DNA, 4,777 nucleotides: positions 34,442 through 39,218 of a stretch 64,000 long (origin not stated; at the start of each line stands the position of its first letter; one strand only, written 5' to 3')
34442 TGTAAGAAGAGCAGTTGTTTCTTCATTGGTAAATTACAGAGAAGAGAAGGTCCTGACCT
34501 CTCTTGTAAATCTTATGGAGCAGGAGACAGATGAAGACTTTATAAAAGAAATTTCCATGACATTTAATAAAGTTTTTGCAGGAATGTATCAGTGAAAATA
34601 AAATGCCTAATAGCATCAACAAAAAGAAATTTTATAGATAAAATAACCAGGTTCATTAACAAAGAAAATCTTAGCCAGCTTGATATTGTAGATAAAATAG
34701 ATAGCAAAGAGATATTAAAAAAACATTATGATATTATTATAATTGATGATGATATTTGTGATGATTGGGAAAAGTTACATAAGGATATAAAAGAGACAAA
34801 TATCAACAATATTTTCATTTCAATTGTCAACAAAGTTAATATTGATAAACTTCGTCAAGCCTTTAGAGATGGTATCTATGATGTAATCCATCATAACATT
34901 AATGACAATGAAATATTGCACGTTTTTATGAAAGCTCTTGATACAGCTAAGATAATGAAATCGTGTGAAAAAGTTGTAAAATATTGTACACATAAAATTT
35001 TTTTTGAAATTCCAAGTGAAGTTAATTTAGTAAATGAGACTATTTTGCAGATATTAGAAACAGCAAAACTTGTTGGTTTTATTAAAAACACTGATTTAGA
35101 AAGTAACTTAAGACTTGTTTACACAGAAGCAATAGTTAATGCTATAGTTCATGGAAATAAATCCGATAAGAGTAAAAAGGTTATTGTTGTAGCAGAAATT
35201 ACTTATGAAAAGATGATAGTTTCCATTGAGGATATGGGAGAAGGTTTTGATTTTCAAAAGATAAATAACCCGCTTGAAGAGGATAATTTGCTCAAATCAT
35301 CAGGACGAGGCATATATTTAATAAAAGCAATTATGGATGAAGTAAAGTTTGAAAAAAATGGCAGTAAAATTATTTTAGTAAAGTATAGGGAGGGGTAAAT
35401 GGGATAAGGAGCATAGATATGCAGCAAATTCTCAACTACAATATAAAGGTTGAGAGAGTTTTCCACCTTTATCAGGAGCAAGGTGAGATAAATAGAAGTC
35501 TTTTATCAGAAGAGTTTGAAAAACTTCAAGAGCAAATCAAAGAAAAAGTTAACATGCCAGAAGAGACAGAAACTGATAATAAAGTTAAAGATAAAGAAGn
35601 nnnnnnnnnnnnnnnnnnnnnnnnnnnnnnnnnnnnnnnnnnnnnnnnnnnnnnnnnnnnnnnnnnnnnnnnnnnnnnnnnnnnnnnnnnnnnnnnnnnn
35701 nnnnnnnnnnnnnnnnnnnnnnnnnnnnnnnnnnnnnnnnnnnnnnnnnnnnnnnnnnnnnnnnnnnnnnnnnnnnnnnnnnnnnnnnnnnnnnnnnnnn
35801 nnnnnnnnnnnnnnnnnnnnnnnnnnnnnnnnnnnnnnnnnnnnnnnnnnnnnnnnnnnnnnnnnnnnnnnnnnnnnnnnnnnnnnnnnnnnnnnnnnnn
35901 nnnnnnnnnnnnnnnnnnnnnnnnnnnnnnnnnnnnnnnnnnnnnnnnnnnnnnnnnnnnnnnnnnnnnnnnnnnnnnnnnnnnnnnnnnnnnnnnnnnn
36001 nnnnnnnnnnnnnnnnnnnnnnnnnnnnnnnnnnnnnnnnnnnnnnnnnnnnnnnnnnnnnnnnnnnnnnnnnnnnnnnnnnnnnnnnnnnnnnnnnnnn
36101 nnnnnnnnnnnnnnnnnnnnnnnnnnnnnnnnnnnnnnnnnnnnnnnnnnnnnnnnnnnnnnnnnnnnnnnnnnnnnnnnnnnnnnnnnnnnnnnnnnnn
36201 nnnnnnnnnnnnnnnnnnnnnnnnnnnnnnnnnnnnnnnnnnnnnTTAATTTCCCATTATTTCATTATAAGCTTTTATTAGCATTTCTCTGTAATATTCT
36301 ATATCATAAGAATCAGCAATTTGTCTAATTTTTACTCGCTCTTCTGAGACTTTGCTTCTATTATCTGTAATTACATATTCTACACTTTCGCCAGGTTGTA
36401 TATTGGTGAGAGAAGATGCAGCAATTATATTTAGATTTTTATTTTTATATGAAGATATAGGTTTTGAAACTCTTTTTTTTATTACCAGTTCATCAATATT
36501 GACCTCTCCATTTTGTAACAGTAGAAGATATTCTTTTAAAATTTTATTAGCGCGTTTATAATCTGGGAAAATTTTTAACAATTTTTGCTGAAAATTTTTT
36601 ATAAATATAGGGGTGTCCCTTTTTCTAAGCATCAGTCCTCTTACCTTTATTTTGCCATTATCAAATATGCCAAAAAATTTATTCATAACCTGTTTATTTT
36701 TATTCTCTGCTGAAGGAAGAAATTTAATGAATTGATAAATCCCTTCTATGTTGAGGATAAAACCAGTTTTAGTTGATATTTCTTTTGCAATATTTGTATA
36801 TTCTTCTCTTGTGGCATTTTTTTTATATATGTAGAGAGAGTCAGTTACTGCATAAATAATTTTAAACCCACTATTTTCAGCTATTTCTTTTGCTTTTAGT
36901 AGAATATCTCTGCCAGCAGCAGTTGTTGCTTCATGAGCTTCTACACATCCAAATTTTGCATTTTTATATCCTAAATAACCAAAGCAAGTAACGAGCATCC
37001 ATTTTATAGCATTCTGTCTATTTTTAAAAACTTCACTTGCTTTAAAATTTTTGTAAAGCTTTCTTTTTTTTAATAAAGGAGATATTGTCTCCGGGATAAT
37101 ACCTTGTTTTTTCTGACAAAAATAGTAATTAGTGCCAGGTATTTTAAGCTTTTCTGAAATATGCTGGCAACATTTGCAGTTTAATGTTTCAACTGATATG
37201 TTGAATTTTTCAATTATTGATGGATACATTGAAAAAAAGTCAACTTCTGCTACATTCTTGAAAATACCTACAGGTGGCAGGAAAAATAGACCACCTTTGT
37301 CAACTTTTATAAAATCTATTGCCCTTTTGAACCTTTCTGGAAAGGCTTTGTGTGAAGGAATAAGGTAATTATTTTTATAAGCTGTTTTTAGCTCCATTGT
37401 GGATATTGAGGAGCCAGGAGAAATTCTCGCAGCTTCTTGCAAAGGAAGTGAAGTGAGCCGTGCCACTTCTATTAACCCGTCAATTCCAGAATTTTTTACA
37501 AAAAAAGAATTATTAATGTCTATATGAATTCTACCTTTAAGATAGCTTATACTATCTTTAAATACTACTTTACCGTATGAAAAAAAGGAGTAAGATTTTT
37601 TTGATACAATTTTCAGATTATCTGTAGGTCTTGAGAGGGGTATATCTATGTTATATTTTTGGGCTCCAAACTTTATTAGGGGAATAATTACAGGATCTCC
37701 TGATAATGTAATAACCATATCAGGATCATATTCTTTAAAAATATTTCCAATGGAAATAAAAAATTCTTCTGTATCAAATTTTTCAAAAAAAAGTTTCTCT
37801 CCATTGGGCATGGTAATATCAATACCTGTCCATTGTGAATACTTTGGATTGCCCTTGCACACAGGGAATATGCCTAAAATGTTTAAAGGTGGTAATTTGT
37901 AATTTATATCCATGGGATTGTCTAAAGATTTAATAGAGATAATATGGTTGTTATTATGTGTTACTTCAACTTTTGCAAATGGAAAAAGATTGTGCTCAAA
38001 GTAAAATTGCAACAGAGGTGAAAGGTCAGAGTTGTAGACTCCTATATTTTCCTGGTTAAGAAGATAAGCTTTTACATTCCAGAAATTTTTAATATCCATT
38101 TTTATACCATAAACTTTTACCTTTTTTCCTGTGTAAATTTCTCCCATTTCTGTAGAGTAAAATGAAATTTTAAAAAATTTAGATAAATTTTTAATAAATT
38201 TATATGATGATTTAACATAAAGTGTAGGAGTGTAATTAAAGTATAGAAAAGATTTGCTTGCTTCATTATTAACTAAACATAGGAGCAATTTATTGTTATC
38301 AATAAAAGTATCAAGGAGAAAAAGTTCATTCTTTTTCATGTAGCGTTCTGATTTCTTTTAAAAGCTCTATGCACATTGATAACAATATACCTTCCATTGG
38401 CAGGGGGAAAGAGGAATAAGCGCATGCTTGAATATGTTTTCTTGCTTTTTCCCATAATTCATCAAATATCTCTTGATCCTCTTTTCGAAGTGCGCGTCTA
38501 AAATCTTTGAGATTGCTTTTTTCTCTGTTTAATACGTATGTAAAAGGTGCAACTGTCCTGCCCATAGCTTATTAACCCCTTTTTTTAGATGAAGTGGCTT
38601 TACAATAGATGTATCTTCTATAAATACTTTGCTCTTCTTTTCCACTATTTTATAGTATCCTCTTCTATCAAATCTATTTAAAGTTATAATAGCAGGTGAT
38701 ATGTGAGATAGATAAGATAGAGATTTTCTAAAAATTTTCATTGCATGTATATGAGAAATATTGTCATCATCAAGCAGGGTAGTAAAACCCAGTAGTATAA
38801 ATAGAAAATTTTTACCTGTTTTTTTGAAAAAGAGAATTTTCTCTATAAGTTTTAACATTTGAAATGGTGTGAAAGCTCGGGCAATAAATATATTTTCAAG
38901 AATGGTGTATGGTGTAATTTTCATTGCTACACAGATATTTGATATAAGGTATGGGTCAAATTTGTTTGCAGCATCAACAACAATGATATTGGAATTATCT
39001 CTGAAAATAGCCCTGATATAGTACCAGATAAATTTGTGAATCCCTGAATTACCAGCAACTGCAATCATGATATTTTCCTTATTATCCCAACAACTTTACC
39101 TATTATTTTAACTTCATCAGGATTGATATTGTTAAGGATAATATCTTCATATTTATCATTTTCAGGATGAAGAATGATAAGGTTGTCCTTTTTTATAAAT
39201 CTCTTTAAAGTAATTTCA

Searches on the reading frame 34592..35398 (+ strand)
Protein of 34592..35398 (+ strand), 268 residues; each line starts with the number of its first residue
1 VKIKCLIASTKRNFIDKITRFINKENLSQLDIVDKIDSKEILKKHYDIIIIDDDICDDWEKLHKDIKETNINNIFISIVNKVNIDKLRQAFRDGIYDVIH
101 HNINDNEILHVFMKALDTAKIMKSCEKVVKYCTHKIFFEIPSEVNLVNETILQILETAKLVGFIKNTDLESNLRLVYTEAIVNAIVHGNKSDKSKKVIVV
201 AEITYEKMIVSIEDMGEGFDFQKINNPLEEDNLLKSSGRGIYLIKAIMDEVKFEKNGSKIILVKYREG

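Call 11: find_encoding_contigs(protein=window:34592-35398:+, flank=10000, max_places=6)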
Protein window:34592-35398:+ (268 aa): 1 contig read that carries it; 1 place shown.
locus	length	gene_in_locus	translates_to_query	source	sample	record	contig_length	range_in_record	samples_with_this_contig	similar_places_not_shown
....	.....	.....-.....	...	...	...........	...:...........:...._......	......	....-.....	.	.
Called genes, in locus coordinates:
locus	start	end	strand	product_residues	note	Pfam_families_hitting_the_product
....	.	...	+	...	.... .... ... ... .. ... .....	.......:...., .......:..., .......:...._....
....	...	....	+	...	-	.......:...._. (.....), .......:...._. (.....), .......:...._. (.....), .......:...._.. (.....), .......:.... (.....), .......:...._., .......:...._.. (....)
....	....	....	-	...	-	-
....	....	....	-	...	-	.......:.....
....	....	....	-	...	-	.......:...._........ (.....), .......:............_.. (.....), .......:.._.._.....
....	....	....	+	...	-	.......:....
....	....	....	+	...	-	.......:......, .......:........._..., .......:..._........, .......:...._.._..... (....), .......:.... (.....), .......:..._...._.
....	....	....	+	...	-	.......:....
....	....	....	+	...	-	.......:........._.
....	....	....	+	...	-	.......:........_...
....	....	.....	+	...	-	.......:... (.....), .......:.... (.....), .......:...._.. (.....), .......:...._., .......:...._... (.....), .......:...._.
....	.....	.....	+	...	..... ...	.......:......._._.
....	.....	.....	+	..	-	-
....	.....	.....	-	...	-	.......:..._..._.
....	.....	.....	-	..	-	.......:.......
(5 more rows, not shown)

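Call 15: find_homologous_proteins(query=window:34592-35398:+, max_evalue=1e-10)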
Query window:34592-35398:+ (268 aa): 88 proteins with E <= 1e-10 among 605 candidates.
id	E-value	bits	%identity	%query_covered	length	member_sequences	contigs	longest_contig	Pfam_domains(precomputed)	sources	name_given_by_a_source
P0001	3.5e-165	566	100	100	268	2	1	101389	PF13581.13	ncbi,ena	-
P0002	2.8e-132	458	81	100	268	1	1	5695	PF13581.13,PF02518.32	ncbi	-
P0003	4.7e-115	402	70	99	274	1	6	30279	PF13581.13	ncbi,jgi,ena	jgi:serine/threonine-protein kinase RsbW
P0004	7.0e-84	300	52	100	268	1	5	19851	PF13581.13,PF02518.32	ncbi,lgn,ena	-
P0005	7.4e-72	260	46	100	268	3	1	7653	PF13581.13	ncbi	-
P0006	3.8e-67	245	47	100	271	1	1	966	PF13581.13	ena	-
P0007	4.9e-64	235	50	83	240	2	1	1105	PF13581.13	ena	-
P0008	3.2e-63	232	44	100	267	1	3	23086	PF13581.13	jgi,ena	jgi:serine/threonine-protein kinase RsbW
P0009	2.5e-54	203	47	84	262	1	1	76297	PF13581.13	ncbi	-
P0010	1.9e-48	183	57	60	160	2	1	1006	PF13581.13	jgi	jgi:serine/threonine-protein kinase RsbW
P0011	7.1e-48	182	48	74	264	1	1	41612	PF13581.13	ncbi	-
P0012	1.0e-47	181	44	87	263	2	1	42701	PF13581.13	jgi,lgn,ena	-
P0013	1.1e-45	174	49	72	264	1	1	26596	PF13581.13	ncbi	-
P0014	2.1e-25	108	37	67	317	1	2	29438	PF13581.13,PF02518.32,PF00072.31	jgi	jgi:serine/threonine-protein kinase RsbW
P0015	2.2e-25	108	37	66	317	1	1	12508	PF13581.13,PF02518.32,PF00072.31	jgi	jgi:serine/threonine-protein kinase RsbW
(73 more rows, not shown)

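Call 17: find_encoding_contigs(protein=P0002, flank=6000, max_places=3)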
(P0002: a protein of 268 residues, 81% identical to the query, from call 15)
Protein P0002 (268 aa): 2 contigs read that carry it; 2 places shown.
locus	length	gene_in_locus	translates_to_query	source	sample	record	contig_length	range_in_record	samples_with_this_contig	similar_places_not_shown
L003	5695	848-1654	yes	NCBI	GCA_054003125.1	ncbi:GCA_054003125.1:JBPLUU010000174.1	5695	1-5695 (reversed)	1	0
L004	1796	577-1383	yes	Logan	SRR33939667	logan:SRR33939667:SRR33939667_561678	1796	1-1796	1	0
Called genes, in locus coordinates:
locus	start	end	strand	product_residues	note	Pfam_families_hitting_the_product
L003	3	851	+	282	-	?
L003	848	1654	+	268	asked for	PF13581:HATPase_c_2, PF02518:HATPase_c (weak)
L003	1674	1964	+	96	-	-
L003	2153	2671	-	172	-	PF02623:FliW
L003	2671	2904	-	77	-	PF02599:CsrA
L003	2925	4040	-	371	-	PF00669:Flagellin_N, PF00700:Flagellin_C (weak)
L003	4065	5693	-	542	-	?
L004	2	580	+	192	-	?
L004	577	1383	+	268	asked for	PF13581:HATPase_c_2, PF02518:HATPase_c (weak)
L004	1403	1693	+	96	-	-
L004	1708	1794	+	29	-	?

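Call 18: find_encoding_contigs(protein=P0003, flank=6000, max_places=4)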
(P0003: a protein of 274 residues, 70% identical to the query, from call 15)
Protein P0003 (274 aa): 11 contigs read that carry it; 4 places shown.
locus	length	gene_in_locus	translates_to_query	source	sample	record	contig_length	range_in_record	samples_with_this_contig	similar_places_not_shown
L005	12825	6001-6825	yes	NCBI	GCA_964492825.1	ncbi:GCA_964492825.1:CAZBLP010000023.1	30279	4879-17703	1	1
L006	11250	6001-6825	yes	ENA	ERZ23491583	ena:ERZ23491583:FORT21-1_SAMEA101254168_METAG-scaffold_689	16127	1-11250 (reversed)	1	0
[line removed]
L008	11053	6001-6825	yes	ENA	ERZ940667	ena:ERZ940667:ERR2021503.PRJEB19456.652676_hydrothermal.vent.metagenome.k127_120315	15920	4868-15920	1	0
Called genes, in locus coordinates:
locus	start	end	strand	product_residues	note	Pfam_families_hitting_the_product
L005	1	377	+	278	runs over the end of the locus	PF12838:Fer4_7 (faint), PF12837:Fer4_6 (faint), PF00037:Fer4 (faint), PF12801:Fer4_5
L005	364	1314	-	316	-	-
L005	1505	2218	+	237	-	PF03740:PdxJ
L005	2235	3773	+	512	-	PF00117:GATase, PF07722:Peptidase_C26, PF02540:NAD_synthase, PF03054:tRNA_Me_trans (weak), PF06508:QueC (faint), PF00958:GMP_synt_C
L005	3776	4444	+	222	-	PF03548:LolA, PF17131:TP_0789-like (faint)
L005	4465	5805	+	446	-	PF00202:Aminotran_3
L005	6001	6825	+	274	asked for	PF13581:HATPase_c_2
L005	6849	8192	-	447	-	PF00158:Sigma54_activat, PF14532:Sigma54_activ_2, PF07728:AAA_5, PF25601:AAA_lid_14, PF02954:HTH_8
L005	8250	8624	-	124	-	PF01740:STAS, PF13466:STAS_2 (weak)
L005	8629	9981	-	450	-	PF00342:PGI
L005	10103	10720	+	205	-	PF02660:G3P_acyltransf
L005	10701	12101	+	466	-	PF00512:HisKA, PF02518:HATPase_c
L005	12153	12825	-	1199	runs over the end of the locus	PF22113:Mtrc-MtrF_II-IV_dom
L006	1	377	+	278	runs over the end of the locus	PF12838:Fer4_7 (faint), PF12837:Fer4_6 (faint), PF00037:Fer4 (faint), PF12801:Fer4_5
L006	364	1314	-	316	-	-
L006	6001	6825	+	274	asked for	PF13581:HATPase_c_2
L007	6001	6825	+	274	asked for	PF13581:HATPase_c_2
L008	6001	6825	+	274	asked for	PF13581:HATPase_c_2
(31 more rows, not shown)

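Call 19: find_encoding_contigs(protein=P0004, flank=6000, max_places=3)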
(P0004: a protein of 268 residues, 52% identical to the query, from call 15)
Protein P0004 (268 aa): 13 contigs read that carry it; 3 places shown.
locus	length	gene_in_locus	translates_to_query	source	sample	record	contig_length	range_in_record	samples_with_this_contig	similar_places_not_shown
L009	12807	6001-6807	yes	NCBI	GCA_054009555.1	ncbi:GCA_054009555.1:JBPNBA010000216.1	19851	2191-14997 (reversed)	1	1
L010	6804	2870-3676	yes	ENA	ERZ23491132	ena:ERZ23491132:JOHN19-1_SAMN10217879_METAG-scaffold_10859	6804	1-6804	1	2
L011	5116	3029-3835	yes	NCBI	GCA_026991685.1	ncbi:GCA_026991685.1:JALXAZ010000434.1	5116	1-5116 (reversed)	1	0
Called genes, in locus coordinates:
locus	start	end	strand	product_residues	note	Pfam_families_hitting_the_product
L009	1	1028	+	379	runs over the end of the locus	PF01855:POR_N, PF02780:Transketolase_C (faint), PF17147:PFOR_II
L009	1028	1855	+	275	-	PF02775:TPP_enzyme_C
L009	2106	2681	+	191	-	PF01558:POR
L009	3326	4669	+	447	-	PF00202:Aminotran_3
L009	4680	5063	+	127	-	PF00072:Response_reg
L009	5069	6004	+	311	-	PF00514:Arm (faint), PF02985:HEAT (faint), PF13513:HEAT_EZ (faint), PF13646:HEAT_2, PF21581:SCD (faint), PF03130:HEAT_PBS (faint), PF13646:HEAT_2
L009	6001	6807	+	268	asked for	PF13581:HATPase_c_2, PF02518:HATPase_c (weak)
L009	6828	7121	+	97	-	-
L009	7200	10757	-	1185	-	PF13116:YhdP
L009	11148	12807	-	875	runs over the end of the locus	PF13675:PilJ, PF00015:MCPsignal, PF13682:CZB (weak)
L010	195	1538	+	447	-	PF00202:Aminotran_3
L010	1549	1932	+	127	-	PF00072:Response_reg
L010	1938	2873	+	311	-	PF00514:Arm (faint), PF02985:HEAT (faint), PF13513:HEAT_EZ (faint), PF13646:HEAT_2, PF21581:SCD (faint), PF03130:HEAT_PBS (faint), PF13646:HEAT_2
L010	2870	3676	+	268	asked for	PF13581:HATPase_c_2, PF02518:HATPase_c (weak)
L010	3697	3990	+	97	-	-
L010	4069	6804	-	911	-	?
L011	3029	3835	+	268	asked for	PF13581:HATPase_c_2, PF02518:HATPase_c (weak)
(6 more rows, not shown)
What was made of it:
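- Synteny breaks exactly here, and the right-hand neighbours differ in every relative (calls 17-19).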

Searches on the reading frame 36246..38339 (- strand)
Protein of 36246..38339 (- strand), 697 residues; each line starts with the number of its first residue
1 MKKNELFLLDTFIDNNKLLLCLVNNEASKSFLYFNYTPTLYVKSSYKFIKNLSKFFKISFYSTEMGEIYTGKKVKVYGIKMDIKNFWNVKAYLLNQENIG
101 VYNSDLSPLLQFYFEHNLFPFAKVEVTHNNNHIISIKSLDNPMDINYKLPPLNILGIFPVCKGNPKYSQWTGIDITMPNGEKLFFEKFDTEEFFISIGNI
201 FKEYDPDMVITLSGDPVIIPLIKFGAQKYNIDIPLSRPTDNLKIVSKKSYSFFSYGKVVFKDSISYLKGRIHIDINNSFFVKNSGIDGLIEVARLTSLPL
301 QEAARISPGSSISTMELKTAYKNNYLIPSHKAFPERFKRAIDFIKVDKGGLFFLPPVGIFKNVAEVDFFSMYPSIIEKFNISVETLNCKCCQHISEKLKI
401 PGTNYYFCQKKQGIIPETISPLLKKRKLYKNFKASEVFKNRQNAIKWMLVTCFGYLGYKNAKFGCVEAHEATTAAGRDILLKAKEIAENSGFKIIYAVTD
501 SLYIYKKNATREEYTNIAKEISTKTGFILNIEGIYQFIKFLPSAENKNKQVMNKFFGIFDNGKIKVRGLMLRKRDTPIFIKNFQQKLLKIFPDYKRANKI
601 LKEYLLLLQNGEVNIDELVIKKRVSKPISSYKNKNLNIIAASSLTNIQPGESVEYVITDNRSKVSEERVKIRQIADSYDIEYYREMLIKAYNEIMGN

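Call 34: find_homologous_proteins(query=window:36246-38339:-, max_evalue=1e-20)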
Query window:36246-38339:- (697 aa): 1692 proteins with E <= 1e-20 among 8000 candidates; the best 120 are listed.
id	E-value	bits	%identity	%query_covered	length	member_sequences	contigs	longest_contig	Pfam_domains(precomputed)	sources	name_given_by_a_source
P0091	0.0e+0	1553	100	100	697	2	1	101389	PF00136.27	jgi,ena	-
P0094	3.1e-295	999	62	100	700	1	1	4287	PF00136.27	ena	-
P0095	7.6e-281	952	60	99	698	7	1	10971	PF00136.27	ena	-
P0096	7.7e-278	942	60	99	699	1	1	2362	PF00136.27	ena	-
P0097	2.1e-238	812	54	100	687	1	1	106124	PF00136.27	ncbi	-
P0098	6.1e-235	800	54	100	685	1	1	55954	PF00136.27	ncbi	-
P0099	1.1e-232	793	53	100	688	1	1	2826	PF00136.27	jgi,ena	-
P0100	2.0e-232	792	54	100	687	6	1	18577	PF00136.27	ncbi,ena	-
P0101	2.9e-232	791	52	100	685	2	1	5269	PF00136.27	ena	-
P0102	8.3e-203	694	49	100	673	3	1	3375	PF00136.27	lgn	-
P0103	3.4e-196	672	45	99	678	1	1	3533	PF00136.27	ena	-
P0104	3.9e-152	526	38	100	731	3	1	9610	PF00136.27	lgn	-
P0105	1.1e-144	502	37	99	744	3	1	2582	PF00136.27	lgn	-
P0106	3.9e-141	490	35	99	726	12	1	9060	PF00136.27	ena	-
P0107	1.6e-138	481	37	99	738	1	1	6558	PF00136.27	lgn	-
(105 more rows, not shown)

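Call 35: find_encoding_contigs(protein=P0095, flank=5000, max_places=2)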
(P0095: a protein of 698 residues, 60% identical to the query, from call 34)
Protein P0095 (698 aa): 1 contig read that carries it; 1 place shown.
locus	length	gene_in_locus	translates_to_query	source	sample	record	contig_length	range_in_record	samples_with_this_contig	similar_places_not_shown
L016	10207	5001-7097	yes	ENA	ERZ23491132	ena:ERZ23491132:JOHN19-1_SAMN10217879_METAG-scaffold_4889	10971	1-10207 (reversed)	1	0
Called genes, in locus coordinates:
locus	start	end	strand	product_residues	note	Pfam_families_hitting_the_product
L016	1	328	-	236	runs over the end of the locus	PF00215:OMPdecase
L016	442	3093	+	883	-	-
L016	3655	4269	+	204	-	PF01726:LexA_DNA_bind, PF04703:FaeA (weak), PF00717:Peptidase_S24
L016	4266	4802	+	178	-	PF08423:Rad51 (weak)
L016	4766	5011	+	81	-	PF26485:DUF8156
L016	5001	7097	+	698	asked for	PF00136:DNA_pol_B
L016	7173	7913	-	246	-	PF00106:adh_short, PF08659:KR, PF13561:adh_short_C2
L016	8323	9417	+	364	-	PF01926:MMR_HSR1, PF02421:FeoB_N, PF06071:YchF-GTPase_C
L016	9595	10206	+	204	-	?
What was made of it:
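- L016 comes from the metagenome that also yields L010, which encodes the same protein as L009 (calls 19, 35).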

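Call 36: find_encoding_contigs(protein=P0097, flank=5000, max_places=2)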
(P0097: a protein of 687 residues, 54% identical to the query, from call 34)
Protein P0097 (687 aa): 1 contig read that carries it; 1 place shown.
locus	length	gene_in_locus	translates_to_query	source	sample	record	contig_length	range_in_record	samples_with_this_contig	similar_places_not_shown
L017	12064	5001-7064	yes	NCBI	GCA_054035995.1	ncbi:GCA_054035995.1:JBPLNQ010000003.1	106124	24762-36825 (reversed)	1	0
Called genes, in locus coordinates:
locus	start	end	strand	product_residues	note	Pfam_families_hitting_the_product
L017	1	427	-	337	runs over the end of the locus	PF11760:CbiG_N, PF01890:CbiG_C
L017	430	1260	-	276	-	PF20990:DUF2207_C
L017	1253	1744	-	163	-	PF12158:DUF3592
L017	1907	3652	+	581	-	PF00350:Dynamin_N, PF01926:MMR_HSR1 (weak), PF00009:GTP_EFTU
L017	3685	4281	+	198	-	PF01726:LexA_DNA_bind, PF04703:FaeA (weak), PF13412:HTH_24 (weak), PF00717:Peptidase_S24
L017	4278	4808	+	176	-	-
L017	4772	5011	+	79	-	PF26485:DUF8156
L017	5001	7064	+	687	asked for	PF00136:DNA_pol_B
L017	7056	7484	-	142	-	PF07670:Gate (weak)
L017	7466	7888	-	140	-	PF07670:Gate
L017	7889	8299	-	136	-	PF20791:Acyl-ACP_TE_C (weak), PF13279:4HBT_2, PF03061:4HBT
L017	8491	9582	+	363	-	PF03480:DctP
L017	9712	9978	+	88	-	PF13484:Fer4_16 (faint), PF14697:Fer4_21 (faint), PF25160:LdpA_Fe-S-bd (faint), PF12797:Fer4_2 (faint), PF13237:Fer4_10, PF12838:Fer4_7, PF13187:Fer4_9, PF00037:Fer4 (weak), +2 more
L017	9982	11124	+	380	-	PF01855:POR_N, PF02780:Transketolase_C (weak), PF17147:PFOR_II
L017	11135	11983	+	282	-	PF02775:TPP_enzyme_C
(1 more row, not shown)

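Call 37: find_encoding_contigs(protein=P0094, flank=5000, max_places=2)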
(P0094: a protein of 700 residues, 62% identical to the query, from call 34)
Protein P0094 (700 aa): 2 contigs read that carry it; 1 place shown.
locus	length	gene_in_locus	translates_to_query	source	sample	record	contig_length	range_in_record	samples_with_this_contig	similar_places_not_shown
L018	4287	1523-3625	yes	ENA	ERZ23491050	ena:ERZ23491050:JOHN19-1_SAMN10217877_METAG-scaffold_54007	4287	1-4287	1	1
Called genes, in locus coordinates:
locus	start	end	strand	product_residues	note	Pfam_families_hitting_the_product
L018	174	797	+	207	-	PF01726:LexA_DNA_bind, PF00717:Peptidase_S24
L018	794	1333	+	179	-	-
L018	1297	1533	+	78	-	PF26485:DUF8156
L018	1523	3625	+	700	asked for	PF00136:DNA_pol_B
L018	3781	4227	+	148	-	-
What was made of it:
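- The lexA...polB cassette sits in a different context in each genome (calls 35-37).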

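Call 77: search_protein_families(library=pfam, proteins=[window:36246-38339:-], max_evalue=0.01)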
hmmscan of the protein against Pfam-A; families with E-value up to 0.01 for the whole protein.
window:36246-38339:- (697 aa): 1 family
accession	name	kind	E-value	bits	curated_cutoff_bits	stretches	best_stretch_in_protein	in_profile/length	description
PF00136.26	DNA_pol_B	-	4.1e-32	112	23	1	312-690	15-445/453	DNA polymerase family B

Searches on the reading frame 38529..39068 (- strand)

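Call 77: search_protein_families(library=pfam, proteins=[window:38529-39068:-], max_evalue=0.01)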
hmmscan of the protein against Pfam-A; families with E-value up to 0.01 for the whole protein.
window:38529-39068:- (179 aa): 1 family
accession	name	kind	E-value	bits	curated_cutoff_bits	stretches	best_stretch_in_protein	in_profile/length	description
PF08423.17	Rad51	-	0.0046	16.7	22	1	26-78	61-113/244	Rad51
